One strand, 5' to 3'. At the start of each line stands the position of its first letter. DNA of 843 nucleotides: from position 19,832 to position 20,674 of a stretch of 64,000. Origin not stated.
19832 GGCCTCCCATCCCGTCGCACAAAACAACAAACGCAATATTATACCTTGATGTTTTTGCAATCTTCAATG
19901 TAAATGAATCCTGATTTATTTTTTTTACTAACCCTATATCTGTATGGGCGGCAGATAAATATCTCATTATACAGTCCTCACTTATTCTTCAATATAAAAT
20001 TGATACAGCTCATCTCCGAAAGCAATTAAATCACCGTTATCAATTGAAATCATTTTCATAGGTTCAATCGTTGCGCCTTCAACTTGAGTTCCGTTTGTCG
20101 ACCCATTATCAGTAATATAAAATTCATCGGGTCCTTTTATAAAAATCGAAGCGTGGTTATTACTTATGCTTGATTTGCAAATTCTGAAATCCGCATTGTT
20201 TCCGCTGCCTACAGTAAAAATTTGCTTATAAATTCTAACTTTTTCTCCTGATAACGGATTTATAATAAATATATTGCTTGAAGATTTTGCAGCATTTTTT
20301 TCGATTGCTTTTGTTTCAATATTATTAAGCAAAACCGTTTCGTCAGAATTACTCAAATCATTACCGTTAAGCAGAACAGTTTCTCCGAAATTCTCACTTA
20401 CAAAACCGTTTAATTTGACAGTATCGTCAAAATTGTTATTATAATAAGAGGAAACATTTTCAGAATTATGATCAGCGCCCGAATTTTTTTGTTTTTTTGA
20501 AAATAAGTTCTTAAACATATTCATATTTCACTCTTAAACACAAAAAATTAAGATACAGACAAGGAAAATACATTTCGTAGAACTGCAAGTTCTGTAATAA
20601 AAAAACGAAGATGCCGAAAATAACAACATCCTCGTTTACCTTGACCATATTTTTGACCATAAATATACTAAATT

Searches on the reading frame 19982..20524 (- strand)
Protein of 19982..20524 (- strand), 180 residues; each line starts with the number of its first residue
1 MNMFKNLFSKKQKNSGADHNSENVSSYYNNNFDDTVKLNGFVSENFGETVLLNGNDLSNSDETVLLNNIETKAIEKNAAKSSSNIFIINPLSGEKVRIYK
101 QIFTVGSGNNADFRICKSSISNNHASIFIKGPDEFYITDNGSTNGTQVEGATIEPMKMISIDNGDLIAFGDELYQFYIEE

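Call 4: search_protein_families(library=pfam, proteins=[window:19982-20524:-])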
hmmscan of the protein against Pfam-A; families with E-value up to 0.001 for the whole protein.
window:19982-20524:- (180 aa): 2 families
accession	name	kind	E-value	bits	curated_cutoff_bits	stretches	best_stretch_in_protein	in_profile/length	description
PF00498.31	FHA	-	5.9e-16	59.1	20.7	1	104-170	2-67/67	FHA domain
PF16697.10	Yop-YscD_cpl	-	8.6e-07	29.6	33.2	1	92-176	8-90/94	Inner membrane component of T3SS, cytoplasmic domain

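Call 11: find_encoding_contigs(protein=window:19982-20524:-, flank=5000, max_places=10)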
Protein window:19982-20524:- (180 aa): 1 contig read that carries it; 1 place shown.
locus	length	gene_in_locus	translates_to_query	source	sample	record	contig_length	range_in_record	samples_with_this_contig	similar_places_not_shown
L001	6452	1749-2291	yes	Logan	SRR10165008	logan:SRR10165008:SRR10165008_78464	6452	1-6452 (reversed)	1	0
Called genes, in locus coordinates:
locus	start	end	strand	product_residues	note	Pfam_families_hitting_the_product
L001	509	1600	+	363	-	PF14659:Phage_int_SAM_3, PF00589:Phage_integrase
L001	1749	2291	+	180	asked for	PF16697:Yop-YscD_cpl (weak), PF00498:FHA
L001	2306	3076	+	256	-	PF13672:PP2C_2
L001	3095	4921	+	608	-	PF00069:Pkinase, PF07714:PK_Tyr_Ser-Thr, PF03109:ABC1 (weak)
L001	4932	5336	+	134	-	-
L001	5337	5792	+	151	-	-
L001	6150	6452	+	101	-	?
